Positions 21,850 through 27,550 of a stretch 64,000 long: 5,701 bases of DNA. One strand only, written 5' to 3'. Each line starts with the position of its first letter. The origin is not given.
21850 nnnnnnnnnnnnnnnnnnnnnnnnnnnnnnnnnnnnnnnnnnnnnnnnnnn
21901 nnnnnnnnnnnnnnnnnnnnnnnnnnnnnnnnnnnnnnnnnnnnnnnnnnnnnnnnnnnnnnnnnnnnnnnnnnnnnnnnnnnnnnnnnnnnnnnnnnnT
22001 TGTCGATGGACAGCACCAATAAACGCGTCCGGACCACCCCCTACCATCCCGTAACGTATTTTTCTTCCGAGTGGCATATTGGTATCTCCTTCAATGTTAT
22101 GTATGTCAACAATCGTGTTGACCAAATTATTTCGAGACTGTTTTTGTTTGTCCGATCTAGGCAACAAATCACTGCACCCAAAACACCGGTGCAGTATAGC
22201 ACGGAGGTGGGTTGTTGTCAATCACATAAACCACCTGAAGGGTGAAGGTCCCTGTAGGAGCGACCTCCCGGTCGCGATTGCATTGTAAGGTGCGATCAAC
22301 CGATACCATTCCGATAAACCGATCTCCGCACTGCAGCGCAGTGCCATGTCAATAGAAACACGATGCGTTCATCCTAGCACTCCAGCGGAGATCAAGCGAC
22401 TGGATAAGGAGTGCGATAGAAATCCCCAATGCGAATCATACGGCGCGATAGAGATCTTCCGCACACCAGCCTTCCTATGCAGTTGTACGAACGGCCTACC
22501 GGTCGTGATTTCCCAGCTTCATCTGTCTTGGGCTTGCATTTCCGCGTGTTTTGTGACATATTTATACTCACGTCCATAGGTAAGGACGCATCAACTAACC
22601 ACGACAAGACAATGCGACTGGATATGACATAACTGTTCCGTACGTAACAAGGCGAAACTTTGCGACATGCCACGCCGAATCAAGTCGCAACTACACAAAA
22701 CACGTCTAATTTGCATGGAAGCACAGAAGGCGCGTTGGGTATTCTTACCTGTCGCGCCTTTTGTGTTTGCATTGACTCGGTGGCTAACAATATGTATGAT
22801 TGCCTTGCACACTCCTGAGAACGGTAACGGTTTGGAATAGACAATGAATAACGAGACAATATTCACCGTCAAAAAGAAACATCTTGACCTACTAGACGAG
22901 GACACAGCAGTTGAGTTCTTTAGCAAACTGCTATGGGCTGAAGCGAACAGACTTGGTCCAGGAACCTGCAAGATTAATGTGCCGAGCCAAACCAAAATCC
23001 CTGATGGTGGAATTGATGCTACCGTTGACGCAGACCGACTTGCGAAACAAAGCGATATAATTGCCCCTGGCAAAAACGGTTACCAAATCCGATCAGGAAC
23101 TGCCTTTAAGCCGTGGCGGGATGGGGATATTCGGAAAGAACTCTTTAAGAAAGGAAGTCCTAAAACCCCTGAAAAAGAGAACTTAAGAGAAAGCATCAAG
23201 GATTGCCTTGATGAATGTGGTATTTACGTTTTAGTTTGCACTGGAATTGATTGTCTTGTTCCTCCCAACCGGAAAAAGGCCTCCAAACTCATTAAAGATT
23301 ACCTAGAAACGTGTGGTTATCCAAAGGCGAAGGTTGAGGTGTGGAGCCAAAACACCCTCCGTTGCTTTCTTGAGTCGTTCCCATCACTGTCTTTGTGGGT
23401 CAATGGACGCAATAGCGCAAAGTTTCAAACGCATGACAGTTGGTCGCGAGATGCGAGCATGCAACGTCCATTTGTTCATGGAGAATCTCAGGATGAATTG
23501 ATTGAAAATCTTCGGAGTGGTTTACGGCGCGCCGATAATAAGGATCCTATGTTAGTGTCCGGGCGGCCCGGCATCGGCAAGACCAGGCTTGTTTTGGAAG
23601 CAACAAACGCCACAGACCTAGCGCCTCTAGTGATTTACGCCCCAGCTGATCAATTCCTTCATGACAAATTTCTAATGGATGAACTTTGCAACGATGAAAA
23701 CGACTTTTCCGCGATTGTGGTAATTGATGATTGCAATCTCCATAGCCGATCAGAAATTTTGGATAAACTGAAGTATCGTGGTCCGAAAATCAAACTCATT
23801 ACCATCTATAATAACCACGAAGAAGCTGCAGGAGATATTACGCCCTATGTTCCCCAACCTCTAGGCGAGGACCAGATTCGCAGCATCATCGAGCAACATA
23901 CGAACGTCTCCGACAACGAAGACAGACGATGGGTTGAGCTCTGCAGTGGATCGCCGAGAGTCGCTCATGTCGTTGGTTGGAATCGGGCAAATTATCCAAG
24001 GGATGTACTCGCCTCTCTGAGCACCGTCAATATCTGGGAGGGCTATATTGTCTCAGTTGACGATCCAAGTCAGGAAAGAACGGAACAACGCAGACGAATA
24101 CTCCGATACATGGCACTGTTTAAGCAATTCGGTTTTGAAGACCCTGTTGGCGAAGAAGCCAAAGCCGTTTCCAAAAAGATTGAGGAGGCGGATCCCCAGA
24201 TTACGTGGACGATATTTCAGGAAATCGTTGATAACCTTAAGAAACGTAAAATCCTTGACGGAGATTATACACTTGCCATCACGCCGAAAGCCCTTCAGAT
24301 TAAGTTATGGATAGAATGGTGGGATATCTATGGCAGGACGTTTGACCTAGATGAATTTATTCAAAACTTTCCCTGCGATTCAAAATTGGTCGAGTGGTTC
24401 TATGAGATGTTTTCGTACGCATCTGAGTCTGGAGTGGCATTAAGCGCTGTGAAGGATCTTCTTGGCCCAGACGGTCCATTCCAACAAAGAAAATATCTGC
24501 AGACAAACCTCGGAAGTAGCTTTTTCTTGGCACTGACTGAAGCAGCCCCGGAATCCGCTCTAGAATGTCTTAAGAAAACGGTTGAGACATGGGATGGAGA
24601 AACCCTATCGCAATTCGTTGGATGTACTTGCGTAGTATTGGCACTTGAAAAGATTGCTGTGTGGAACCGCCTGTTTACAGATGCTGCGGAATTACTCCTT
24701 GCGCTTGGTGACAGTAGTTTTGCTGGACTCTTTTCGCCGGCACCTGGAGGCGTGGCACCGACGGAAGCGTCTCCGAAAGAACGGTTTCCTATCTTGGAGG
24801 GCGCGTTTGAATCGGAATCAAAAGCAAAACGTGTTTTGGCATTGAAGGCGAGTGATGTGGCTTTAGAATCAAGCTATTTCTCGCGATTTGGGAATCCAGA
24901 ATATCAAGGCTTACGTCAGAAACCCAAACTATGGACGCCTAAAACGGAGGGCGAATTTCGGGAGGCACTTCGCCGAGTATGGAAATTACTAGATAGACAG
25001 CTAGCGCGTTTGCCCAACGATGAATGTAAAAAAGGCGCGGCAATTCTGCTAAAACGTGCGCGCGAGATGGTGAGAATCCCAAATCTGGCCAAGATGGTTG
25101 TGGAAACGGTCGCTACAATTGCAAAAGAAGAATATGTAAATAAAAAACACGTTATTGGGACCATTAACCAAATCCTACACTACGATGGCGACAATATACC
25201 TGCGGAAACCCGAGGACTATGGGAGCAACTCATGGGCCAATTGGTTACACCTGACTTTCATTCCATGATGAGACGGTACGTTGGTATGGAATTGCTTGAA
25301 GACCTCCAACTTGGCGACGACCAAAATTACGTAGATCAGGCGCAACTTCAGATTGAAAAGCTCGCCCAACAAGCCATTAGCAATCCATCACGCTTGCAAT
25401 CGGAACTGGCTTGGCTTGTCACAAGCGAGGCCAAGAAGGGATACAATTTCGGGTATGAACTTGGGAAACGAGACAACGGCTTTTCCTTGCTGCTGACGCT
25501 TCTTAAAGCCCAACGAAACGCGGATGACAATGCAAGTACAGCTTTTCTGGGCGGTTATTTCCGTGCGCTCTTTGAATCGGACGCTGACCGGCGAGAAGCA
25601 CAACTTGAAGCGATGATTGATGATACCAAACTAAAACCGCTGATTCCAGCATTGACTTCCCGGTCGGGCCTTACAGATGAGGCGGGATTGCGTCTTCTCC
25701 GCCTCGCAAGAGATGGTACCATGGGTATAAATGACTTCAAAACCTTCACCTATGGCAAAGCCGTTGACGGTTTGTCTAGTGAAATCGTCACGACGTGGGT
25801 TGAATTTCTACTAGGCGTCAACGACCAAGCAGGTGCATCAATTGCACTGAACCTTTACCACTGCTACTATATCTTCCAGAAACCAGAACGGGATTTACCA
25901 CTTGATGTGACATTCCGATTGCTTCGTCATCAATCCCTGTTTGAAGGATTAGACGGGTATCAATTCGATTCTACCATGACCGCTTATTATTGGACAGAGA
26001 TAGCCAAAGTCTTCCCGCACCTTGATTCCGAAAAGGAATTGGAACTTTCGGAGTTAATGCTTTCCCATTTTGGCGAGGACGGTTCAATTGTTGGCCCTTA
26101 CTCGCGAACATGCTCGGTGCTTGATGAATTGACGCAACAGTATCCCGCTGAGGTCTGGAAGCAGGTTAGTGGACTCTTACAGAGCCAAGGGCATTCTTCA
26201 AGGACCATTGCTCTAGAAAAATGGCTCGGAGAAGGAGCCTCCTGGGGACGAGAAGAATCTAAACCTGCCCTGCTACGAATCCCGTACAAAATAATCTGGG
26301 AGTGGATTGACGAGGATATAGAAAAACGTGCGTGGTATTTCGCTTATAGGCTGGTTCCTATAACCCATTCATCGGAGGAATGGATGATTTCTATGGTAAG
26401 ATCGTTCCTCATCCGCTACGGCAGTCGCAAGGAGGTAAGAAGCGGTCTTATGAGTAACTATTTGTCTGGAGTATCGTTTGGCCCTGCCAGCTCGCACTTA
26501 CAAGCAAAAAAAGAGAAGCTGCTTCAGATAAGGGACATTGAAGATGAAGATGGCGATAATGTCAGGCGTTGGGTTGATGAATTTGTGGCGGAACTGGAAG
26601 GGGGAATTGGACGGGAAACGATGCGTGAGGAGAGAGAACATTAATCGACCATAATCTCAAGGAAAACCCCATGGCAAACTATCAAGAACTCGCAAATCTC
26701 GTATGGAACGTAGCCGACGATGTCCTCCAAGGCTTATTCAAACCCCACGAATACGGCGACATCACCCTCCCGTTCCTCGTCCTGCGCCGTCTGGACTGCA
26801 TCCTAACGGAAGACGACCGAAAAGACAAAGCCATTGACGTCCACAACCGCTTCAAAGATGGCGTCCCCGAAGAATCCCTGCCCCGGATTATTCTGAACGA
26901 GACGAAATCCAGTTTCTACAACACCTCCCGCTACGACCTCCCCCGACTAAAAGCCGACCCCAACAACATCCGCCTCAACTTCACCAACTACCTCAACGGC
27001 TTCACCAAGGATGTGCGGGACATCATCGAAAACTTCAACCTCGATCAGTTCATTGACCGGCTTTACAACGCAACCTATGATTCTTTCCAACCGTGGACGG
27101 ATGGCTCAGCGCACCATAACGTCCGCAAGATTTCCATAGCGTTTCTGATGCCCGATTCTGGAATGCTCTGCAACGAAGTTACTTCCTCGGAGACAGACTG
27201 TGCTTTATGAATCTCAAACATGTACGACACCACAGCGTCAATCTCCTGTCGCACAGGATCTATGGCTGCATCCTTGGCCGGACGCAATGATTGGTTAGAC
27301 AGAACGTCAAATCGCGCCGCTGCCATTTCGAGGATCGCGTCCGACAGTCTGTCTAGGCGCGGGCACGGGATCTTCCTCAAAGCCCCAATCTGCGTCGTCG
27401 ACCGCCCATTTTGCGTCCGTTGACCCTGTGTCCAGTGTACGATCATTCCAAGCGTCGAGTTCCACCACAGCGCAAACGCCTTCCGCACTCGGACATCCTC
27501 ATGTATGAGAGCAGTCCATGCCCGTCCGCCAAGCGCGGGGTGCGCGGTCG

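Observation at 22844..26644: Avs-like STAND NTPase with an Mrr-type nuclease head, insulated by its own terminator and promoter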

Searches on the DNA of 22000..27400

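Call 77: search_rna_families(source=window, start=22000, end=27400, threshold=evalue, max_evalue=1)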
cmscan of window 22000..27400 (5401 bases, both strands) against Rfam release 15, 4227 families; matches with E-value up to 1: 0.
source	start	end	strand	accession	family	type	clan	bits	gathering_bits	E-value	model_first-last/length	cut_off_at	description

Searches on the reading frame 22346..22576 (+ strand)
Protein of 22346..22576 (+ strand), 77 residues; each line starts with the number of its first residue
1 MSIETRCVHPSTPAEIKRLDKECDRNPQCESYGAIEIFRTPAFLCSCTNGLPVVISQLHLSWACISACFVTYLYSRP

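Call 10: search_protein_families(library=padloc, proteins=[window:22346-22576:+], max_evalue=0.1)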
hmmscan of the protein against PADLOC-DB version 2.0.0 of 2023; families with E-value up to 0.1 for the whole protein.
window:22346-22576:+ (77 aa): 0 families

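Call 11: search_protein_families(library=pfam, proteins=[window:22346-22576:+], max_evalue=0.001)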
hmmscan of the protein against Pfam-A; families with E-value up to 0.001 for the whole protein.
window:22346-22576:+ (77 aa): 0 families

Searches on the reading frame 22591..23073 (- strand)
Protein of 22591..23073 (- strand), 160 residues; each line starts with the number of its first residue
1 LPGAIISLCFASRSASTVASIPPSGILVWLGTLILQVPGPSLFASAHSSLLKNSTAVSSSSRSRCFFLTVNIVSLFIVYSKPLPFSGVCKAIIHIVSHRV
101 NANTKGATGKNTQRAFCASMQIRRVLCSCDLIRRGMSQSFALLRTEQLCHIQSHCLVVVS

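Call 10: search_protein_families(library=padloc, proteins=[window:22591-23073:-], max_evalue=0.1)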
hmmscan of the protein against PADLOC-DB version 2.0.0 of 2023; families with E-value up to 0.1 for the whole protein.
window:22591-23073:- (160 aa): 0 families

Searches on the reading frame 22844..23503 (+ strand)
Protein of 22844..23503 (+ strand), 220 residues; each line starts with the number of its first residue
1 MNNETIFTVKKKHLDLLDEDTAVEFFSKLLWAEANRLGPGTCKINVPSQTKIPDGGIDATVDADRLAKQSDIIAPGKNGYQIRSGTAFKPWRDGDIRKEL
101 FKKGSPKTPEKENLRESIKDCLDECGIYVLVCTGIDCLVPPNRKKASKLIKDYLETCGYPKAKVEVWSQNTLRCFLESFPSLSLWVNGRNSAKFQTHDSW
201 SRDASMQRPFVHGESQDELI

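Call 44: predict_structure(alignment_id=A4)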
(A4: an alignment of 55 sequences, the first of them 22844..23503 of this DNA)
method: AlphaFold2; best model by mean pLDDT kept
length: 220 residues; sequences in the alignment: 55
mean_pLDDT: 83.0   pTM: 0.79
mean pLDDT of the five models: 83.0, 82.8, 79.6, 79.3, 70.2
residues with pLDDT >= 90: 107; 70-90: 74; 50-70: 29; < 50: 10
segments of 3 or more residues with pLDDT < 50: 217-220
pLDDT, mean of each block of 10 residues (from residue 1): 74 89 92 88 79 81 86 93 87 91 81 92 94 87 94 94 93 91 86 55 52 47
secondary structure, 60 per line:
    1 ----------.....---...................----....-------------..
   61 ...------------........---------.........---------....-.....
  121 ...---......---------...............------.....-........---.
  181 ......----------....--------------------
elements in order: H11-15 H19-37 E42-45 E59-63 E76-83 H93-100 H116-123 E127-132 H142-156 E163-167 H169-176 H180-186 H197-200

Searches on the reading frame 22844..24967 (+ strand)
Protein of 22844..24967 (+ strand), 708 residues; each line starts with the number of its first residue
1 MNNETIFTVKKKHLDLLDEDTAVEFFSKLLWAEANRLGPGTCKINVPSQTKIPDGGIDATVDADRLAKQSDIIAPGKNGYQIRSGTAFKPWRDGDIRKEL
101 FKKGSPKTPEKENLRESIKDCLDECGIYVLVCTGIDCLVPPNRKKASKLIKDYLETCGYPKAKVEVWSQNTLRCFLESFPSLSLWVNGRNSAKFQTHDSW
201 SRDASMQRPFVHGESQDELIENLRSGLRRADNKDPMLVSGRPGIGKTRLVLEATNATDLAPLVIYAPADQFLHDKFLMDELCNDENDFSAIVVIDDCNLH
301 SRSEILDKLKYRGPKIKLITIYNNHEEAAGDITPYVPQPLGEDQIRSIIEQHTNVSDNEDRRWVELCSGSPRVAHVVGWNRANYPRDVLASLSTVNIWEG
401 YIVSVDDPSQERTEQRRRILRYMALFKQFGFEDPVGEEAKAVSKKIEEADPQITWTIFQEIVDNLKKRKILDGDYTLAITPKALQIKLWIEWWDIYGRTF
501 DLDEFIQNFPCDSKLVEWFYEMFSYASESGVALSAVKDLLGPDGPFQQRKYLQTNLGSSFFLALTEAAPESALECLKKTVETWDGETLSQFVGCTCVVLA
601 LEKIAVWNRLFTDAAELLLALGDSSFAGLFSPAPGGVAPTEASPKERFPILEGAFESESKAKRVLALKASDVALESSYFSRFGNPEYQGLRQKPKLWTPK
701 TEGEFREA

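Call 55: search_dna_similar(query=window:22844-24967:+, collection=plasmids, mode=protein, max_evalue=0.001, max_rows=15)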
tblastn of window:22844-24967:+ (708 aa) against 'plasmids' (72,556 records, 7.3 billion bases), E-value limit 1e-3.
Records with a match: 27; places in all: 28; records where one place covers at least 80% of the query: 19.
Best place of each record, by identity: <60% 27.
By first word of the organism name: Rhizobium 6; Leptospira 3; Pseudanabaena 2; Haloarcula 2; Burkholderia 2; Haloglomus 1; Halorubrum 1; Nostoc 1; Kovacikia 1; Ensifer 1; and 7 more.
By predicted mobility (MOB-suite, as given by PLSDB): non-mobilizable 15; conjugative 10; mobilizable 2.
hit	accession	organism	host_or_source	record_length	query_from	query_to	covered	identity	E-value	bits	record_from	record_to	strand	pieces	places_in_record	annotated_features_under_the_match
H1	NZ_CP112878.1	Pseudanabaena galeata CCNP1313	-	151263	6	708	99%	37.3%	4e-139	458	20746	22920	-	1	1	hypothetical protein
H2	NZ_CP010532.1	Haloarcula sp. CBA1115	monoisolate,Solar salt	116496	7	705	99%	30.7%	7e-75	271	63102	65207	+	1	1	ATP-binding protein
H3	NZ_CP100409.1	Haloarcula marina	cell culture,sediment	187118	22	701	85%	32.2%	5e-32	271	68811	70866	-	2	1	hypothetical protein | ATP-binding protein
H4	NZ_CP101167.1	Haloglomus halophilum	cell culture,salt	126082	6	701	98%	27.3%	2e-48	192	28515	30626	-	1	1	hypothetical protein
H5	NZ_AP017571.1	Halorubrum trapanicum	-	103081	6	701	98%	27.2%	6e-48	191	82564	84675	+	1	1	hypothetical protein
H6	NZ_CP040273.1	Nostoc sp. C052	Blasia pusilla,pure culture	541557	2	704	99%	25.1%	2e-32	142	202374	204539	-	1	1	hypothetical protein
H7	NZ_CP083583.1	Kovacikia minuta CCNUW1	cell culture,fresh water lake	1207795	2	705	99%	24.6%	3e-35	151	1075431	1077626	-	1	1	record has no annotation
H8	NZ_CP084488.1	Ensifer adhaerens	cellculture,soil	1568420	6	705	92%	25.3%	6e-12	133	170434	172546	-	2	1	none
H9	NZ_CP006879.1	Rhizobium gallicum bv. gallicum R602sp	Phaseolus vulgaris,whole ...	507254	6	707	99%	23.2%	4e-18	97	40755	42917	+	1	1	hypothetical protein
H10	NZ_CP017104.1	Rhizobium gallicum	Phaseolus vulgaris,Whole ...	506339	6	701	98%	23.2%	1e-18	99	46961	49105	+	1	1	hypothetical protein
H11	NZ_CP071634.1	Rhizobium sp. NZLR1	lentil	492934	6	707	99%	22.6%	8e-12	77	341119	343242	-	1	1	hypothetical protein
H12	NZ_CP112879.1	Pseudanabaena galeata CCNP1313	-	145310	7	700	98%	22.5%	3e-28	129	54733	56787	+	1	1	hypothetical protein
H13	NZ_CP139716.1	Thalassobaculum sp. OXR-137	Bacterial Culture,hydrothermal vent ...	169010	44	700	93%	23.2%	1e-32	143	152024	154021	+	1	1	hypothetical protein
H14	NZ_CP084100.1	Cyanobacterium sp. Dongsha4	-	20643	24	707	97%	22.0%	8e-9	67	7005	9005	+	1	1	hypothetical protein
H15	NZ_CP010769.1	Phaeobacter piscinae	cell culture,fish larvae aquaculture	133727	6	702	98%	21.5%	2e-12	79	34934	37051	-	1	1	hypothetical protein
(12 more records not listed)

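Call 83: get_annotated_region(hit=H1, flank=6000)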
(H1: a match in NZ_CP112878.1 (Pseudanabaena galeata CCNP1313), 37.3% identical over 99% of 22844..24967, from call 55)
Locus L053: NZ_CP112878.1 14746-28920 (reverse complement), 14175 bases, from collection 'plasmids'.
description: Pseudanabaena galeata CCNP1313 plasmid pPg_04, complete sequence
organism: Pseudanabaena galeata CCNP1313 (NCBI taxid 2602720)
taxonomy: Bacteria; Cyanobacteriota; Cyanophyceae; Pseudanabaenales; Pseudanabaenaceae; Pseudanabaena; Pseudanabaena galeata; Pseudanabaena galeata CCNP1313
host: -; source: -; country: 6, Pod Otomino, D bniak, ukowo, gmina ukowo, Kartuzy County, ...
typing (MOB-suite, as given by PLSDB): mobilizable; relaxase MOBP
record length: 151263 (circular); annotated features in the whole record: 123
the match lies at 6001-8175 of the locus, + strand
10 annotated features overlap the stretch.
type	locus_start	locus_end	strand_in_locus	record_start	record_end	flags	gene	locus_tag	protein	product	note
CDS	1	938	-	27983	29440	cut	-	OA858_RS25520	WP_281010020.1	VWA domain-containing protein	-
CDS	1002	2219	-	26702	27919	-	-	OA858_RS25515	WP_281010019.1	AAA family ATPase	-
CDS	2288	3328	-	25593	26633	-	-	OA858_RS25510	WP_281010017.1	DUF6744 family protein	-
CDS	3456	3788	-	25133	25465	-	-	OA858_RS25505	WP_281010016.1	hypothetical protein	-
CDS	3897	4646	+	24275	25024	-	-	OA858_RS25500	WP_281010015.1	IS1 family transposase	-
CDS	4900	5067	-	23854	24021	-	-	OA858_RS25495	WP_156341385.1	hypothetical protein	-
CDS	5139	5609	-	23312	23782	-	-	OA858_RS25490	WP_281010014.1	hypothetical protein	-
CDS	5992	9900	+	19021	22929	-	-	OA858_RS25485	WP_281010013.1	hypothetical protein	-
CDS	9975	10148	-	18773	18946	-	-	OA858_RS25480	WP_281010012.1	Fic/DOC family N-terminal domain-containing protein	-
CDS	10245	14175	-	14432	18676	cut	-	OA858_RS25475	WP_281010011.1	DEAD/DEAH box helicase family protein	-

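Call 84: get_annotated_region(hit=H2, flank=6000)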
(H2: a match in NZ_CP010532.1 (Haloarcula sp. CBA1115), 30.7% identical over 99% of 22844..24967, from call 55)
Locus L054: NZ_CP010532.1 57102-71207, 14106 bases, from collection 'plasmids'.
description: Haloarcula sp. CBA1115 plasmid unnamed3, complete sequence
organism: Haloarcula sp. CBA1115 (NCBI taxid 1592728)
taxonomy: Archaea; Euryarchaeota; Halobacteria; Halobacteriales; Haloarculaceae; Haloarcula; Haloarcula sp. CBA1115
host: -; source: monoisolate,Solar salt; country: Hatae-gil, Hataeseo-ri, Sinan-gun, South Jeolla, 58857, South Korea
typing (MOB-suite, as given by PLSDB): non-mobilizable; mating-pair formation MPF_T
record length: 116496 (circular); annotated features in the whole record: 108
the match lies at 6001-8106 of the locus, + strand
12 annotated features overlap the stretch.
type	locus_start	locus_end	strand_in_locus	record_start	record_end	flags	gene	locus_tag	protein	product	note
CDS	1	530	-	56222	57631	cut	-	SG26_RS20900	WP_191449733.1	hypothetical protein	-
CDS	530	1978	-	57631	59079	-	-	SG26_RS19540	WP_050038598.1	hypothetical protein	-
CDS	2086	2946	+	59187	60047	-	-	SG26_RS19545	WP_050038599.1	hypothetical protein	-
CDS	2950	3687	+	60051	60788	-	-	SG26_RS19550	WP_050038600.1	hypothetical protein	-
CDS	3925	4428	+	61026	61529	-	-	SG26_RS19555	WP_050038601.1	hypothetical protein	-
CDS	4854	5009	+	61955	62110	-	-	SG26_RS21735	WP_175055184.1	hypothetical protein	-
CDS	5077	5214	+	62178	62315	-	-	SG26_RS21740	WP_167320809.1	hypothetical protein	-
CDS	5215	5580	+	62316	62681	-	-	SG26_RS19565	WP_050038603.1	hypothetical protein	-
CDS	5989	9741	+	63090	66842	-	-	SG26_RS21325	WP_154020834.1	ATP-binding protein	-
CDS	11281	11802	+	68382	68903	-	-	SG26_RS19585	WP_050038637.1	hypothetical protein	-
CDS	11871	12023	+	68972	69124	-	-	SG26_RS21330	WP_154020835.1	hypothetical protein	-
CDS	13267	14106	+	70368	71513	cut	-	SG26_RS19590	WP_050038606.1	SOSS complex subunit B family protein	GO:0006281 - DNA repair [Evidence IEA]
